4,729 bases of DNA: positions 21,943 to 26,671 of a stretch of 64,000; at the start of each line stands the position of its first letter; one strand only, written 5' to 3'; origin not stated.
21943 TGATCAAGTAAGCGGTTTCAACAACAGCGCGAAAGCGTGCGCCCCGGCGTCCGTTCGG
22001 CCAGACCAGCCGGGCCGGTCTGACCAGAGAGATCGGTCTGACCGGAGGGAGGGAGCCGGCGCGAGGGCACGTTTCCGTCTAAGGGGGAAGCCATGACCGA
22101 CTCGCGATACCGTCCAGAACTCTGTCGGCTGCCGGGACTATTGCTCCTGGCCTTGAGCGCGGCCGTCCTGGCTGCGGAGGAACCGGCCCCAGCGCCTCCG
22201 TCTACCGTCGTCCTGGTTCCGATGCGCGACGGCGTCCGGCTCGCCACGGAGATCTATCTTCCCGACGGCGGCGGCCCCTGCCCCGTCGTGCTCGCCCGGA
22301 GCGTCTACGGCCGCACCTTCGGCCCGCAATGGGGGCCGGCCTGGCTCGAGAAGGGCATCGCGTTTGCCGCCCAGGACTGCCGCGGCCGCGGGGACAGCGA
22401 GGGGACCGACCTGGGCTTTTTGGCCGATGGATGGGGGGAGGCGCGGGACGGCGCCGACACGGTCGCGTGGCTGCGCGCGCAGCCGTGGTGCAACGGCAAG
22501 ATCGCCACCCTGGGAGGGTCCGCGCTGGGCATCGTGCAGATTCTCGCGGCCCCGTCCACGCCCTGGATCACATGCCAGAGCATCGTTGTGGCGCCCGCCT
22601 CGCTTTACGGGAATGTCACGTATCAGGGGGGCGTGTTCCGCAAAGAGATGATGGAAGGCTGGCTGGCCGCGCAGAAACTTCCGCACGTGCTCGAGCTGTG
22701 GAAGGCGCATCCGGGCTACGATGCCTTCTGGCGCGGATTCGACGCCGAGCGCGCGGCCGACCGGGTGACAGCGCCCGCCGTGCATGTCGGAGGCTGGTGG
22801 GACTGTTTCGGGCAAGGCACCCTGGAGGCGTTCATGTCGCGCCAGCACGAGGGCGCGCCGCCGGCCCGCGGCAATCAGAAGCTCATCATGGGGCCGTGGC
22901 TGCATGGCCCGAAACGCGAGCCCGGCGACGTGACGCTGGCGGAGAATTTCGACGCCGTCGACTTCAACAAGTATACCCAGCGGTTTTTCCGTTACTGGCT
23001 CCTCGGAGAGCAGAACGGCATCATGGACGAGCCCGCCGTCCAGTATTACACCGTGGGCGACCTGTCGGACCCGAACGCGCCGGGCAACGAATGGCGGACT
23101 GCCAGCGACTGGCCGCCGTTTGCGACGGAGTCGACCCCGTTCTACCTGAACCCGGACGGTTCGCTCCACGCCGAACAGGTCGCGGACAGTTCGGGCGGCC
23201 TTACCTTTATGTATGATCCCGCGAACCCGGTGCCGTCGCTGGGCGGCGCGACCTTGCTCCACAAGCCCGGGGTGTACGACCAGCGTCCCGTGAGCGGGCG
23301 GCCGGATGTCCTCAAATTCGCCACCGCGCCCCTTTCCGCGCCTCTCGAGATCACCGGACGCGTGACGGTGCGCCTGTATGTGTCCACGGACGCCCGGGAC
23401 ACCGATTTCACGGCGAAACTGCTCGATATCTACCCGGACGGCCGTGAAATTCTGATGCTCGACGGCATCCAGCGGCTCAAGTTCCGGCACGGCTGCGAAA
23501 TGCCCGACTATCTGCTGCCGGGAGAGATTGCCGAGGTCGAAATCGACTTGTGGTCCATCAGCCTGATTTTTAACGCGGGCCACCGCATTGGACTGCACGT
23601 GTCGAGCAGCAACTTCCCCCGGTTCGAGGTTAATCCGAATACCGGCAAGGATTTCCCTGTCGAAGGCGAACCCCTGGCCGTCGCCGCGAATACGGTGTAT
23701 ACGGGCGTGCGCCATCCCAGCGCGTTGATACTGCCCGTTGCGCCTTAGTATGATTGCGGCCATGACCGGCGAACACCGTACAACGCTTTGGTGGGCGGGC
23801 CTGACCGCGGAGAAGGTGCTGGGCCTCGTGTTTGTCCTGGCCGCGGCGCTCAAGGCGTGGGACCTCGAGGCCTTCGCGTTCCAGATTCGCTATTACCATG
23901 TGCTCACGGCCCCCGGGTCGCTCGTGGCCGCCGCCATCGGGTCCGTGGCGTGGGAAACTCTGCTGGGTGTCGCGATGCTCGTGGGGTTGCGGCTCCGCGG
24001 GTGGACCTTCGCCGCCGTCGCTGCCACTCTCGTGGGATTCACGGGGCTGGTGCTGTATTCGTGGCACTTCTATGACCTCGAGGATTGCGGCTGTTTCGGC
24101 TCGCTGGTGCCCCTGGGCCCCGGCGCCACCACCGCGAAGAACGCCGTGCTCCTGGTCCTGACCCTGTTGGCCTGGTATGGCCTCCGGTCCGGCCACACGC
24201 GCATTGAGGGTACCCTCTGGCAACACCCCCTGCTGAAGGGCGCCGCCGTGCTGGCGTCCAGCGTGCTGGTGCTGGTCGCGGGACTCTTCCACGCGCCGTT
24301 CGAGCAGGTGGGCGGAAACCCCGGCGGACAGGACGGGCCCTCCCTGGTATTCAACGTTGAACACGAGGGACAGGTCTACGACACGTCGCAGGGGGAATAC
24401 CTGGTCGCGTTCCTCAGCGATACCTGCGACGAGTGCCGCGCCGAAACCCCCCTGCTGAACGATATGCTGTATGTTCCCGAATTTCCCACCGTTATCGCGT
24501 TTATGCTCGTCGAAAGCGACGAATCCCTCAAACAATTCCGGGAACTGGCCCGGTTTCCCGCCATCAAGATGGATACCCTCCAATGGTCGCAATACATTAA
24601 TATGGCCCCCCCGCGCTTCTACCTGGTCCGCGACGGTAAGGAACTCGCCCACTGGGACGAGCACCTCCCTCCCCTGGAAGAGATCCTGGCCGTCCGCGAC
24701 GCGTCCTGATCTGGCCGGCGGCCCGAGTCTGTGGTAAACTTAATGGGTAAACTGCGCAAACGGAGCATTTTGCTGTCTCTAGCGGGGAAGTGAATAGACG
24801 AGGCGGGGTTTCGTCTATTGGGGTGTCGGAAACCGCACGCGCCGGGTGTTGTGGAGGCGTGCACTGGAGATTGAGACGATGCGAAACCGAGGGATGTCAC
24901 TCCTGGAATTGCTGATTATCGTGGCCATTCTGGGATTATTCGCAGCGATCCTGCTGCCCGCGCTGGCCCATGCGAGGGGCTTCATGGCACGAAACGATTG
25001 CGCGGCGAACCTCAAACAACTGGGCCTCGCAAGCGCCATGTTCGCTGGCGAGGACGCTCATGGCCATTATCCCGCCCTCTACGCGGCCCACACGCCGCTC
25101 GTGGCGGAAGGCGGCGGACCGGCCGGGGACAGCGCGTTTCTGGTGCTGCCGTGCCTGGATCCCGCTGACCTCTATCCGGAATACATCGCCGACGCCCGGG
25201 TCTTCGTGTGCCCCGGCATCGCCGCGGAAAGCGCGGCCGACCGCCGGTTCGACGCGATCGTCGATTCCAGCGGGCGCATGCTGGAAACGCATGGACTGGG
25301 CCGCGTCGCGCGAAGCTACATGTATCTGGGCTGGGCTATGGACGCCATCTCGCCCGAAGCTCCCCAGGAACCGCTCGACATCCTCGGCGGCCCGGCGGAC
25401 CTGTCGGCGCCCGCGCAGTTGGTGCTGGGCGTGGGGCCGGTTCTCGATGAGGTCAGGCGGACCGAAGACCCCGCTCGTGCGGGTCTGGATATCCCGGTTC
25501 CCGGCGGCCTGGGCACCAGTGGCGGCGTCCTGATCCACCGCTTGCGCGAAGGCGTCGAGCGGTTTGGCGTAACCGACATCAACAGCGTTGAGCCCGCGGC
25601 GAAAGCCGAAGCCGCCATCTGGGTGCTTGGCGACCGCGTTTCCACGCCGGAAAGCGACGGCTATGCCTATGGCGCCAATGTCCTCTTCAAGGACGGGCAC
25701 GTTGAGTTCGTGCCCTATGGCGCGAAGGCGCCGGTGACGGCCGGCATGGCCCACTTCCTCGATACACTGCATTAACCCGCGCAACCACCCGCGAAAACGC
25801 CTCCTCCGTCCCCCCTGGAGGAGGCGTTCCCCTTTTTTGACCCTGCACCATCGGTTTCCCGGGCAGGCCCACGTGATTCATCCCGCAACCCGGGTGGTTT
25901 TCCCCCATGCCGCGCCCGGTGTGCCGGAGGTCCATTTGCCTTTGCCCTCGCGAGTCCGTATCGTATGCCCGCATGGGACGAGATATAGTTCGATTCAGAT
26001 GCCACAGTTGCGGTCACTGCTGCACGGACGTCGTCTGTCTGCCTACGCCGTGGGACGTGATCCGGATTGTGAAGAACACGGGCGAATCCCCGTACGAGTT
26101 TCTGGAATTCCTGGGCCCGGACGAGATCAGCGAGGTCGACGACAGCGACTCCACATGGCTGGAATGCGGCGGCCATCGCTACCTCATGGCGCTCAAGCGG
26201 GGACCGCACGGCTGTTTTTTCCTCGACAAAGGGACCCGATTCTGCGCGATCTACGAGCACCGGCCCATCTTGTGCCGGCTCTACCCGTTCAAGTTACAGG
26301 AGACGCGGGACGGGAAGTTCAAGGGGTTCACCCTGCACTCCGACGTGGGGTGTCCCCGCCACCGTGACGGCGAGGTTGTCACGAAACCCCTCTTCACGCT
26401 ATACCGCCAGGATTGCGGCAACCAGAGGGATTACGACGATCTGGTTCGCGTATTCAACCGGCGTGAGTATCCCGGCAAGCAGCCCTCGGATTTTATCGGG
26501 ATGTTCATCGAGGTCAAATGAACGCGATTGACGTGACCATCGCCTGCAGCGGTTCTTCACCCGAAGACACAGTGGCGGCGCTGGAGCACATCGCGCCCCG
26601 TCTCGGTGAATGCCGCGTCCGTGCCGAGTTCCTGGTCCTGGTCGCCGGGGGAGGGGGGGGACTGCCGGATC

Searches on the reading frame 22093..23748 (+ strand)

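Call 55: search_protein_families(library=pfam, proteins=[window:22093-23748:+], max_evalue=0.00001)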
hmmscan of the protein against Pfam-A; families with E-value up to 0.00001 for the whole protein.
window:22093-23748:+ (551 aa): 2 families
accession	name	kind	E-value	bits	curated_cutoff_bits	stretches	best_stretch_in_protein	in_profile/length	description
PF02129.25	Peptidase_S15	-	3.7e-46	158.4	23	2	46-192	1-153/262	X-Pro dipeptidyl-peptidase (S15 family)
PF08530.16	PepX_C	-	4.7e-41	141.5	22.5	1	308-545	1-216/217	X-Pro dipeptidyl-peptidase C-terminal non-catalytic domain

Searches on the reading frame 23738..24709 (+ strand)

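Call 55: search_protein_families(library=pfam, proteins=[window:23738-24709:+], max_evalue=0.00001)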
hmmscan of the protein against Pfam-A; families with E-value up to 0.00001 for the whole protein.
window:23738-24709:+ (323 aa): 1 family
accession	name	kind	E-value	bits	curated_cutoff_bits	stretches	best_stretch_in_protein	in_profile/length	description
PF07291.16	MauE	-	2.4e-18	67.1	27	1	19-147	3-127/128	Methylamine utilisation protein MauE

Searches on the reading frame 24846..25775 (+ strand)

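Call 55: search_protein_families(library=pfam, proteins=[window:24846-25775:+], max_evalue=0.00001)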
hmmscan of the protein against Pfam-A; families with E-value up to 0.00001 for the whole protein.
window:24846-25775:+ (309 aa): 1 family
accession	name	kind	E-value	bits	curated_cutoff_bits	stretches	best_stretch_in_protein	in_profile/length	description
PF07596.16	SBP_bac_10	-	2.6e-06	28.1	23.3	0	49-119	9-75/268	Protein of unknown function (DUF1559)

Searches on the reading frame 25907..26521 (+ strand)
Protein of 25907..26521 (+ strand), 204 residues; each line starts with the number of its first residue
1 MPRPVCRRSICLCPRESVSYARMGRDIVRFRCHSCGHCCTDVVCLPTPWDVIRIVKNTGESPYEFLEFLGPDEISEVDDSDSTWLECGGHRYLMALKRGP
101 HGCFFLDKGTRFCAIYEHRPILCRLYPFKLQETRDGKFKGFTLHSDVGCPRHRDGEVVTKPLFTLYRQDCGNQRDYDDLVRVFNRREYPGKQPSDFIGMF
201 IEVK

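Call 55: search_protein_families(library=pfam, proteins=[window:25907-26521:+], max_evalue=0.00001)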
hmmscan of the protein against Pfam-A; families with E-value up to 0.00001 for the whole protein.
window:25907-26521:+ (204 aa): 1 family
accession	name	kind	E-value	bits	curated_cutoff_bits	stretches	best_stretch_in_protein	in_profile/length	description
PF03692.20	CxxCxxCC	-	1.8e-11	45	23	1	32-131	2-73/85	Putative zinc- or iron-chelating domain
